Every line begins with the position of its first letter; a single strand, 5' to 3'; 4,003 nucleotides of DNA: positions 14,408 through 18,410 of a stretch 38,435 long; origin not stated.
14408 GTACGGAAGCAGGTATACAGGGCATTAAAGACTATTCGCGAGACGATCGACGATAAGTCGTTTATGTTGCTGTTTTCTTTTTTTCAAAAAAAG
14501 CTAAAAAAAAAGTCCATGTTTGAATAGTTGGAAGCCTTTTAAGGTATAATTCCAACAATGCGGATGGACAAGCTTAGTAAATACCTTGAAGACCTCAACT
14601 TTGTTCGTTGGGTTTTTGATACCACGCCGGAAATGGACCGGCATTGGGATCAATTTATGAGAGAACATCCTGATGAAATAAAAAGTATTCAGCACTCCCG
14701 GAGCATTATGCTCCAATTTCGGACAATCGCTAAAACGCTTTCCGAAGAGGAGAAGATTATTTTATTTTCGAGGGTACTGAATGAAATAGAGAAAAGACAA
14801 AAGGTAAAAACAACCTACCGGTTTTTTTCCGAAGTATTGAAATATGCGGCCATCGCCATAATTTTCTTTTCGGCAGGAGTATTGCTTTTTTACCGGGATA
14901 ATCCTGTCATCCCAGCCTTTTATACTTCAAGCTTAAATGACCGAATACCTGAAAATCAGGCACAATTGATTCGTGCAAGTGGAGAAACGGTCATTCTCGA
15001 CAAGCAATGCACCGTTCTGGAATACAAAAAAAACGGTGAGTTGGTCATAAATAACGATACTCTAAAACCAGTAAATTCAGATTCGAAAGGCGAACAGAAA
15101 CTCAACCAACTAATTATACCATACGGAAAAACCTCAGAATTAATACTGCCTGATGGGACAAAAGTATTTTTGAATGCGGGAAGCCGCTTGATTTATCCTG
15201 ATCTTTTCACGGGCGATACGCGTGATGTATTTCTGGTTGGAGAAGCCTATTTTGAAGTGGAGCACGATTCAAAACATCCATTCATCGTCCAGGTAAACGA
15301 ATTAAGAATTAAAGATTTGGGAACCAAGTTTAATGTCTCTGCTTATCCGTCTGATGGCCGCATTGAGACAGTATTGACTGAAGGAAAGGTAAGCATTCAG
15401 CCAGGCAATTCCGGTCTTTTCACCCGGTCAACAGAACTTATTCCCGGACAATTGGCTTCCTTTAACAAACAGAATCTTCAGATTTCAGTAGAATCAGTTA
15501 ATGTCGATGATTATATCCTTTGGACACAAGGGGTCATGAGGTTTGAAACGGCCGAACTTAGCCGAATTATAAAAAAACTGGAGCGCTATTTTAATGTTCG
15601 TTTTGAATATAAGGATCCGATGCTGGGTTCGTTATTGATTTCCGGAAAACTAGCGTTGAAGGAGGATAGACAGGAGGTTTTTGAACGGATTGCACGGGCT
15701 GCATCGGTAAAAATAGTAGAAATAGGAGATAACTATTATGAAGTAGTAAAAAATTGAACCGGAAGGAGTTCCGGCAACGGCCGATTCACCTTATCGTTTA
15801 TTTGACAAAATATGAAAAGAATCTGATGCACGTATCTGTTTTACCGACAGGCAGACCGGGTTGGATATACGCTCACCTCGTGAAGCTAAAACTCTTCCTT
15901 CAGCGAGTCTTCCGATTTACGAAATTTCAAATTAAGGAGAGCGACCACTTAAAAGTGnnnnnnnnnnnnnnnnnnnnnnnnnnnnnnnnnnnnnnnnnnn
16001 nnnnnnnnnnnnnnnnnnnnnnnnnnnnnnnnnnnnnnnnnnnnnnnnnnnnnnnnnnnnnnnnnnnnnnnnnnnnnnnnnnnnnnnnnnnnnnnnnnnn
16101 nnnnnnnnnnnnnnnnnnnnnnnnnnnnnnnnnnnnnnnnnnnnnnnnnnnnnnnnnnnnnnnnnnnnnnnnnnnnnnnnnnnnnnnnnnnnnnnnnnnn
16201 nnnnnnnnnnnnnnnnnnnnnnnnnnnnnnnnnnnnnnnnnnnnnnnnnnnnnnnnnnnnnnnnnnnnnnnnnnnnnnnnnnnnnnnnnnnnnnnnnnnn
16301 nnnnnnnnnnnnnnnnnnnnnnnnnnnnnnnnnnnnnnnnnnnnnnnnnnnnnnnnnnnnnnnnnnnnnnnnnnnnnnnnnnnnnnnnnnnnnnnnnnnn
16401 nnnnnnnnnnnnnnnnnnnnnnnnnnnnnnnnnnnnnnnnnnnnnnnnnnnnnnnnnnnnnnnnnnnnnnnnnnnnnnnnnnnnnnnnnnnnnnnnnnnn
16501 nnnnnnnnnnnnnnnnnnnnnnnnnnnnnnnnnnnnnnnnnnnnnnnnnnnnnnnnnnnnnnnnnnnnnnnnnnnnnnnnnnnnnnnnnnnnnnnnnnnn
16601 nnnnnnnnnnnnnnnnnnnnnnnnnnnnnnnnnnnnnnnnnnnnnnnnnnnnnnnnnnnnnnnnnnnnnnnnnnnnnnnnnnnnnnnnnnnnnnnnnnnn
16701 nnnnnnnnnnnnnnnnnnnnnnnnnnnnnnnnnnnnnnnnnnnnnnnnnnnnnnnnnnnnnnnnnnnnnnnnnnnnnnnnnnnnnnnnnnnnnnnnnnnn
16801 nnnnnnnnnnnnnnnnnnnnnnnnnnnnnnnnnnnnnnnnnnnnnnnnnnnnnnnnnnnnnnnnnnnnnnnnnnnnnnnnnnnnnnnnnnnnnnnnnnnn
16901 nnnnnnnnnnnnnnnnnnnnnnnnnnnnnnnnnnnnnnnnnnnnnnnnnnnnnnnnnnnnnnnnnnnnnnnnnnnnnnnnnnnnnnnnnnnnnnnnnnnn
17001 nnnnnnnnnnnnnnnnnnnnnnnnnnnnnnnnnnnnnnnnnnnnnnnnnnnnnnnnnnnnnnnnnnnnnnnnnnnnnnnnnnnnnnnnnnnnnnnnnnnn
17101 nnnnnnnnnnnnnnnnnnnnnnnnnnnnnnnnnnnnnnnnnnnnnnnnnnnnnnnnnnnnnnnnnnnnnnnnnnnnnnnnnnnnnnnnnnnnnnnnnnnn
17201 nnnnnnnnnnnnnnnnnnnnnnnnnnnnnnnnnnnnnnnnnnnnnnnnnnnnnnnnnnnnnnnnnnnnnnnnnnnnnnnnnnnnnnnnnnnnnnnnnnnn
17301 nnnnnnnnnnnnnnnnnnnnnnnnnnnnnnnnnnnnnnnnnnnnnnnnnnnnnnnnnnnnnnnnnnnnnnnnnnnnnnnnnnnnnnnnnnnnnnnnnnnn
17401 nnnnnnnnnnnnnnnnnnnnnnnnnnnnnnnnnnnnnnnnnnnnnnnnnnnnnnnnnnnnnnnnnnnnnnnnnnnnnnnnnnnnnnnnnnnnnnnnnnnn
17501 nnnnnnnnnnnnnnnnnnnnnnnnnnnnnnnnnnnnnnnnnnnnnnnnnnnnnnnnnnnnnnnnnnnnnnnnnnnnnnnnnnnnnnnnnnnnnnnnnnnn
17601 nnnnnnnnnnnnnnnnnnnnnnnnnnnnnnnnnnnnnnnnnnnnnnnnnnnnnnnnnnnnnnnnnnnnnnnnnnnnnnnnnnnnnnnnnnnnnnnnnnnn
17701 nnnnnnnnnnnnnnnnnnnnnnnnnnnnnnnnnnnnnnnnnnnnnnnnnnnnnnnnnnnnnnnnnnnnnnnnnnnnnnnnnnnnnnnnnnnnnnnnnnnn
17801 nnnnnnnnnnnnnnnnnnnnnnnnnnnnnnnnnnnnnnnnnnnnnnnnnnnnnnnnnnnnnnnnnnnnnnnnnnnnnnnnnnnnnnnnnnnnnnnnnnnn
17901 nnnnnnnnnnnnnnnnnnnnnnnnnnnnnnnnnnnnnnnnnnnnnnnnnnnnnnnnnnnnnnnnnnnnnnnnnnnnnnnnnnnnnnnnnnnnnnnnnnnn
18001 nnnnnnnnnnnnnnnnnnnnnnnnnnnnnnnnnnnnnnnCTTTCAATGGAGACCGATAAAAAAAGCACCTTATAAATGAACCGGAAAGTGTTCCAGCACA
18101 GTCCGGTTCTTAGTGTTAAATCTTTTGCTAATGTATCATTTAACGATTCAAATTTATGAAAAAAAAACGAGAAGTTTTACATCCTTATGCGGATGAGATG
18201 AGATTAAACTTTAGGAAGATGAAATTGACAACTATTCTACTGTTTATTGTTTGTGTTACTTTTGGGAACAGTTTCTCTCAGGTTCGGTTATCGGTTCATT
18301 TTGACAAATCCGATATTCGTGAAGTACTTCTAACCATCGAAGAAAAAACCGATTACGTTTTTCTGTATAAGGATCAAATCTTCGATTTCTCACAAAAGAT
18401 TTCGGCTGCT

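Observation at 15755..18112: S45 Ntn acylase (PvdQ/AHL-acylase-like) wedged between anti-sigma and SusC, bracketed by a duplicated junction sequence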

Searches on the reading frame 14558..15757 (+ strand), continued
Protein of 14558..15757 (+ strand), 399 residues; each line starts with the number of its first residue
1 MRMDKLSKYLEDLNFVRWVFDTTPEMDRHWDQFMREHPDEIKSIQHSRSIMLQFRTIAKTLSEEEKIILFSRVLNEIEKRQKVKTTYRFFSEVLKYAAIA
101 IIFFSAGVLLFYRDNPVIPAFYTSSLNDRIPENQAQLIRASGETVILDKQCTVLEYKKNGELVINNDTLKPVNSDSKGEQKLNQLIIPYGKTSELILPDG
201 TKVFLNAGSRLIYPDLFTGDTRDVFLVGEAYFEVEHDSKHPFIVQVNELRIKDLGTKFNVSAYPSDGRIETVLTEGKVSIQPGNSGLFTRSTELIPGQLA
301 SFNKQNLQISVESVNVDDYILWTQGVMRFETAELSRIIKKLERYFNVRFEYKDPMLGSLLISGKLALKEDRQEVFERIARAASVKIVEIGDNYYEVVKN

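Call 70: find_encoding_contigs(protein=P0243, flank=8000, max_places=2)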
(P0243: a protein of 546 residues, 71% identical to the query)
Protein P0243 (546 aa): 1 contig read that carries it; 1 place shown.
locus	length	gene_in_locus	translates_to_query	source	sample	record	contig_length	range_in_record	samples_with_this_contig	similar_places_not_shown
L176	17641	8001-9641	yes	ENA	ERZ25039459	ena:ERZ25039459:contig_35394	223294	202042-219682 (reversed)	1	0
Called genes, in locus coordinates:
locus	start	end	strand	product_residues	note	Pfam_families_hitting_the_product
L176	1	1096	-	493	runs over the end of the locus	PF00251:Glyco_hydro_32N, PF08244:Glyco_hydro_32C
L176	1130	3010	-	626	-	PF02838:Glyco_hydro_20b, PF00728:Glyco_hydro_20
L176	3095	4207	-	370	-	PF14871:GHL6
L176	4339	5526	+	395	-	PF00294:PfkB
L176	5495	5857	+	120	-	PF01232:Mannitol_dh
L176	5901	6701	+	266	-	PF08125:Mannitol_dh_C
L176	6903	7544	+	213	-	PF18911:PKD_4, PF00801:PKD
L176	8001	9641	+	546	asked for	PF02129:Peptidase_S15, PF08530:PepX_C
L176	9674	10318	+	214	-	PF06197:DUF998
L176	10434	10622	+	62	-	-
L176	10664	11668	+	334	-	PF01208:URO-D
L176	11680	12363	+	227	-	PF00083:Sugar_tr, PF07690:MFS_1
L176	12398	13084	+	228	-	PF00083:Sugar_tr, PF07690:MFS_1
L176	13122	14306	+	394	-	PF01208:URO-D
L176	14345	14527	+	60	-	-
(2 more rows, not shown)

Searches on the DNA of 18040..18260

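Call 71: search_rna_families(source=window, start=18040, end=18260, threshold=evalue, max_evalue=10)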
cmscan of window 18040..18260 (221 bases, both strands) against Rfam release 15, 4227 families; matches with E-value up to 10: 2.
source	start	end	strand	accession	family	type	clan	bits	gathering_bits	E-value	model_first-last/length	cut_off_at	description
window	18156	18189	+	RF00617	cHP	Cis-reg;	CL00129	16.9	40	0.36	1-45/45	no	Flavivirus capsid hairpin cHP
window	18063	18183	-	RF00121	MicC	Gene; sRNA;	-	14.4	90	9.8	1-123/123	no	MicC RNA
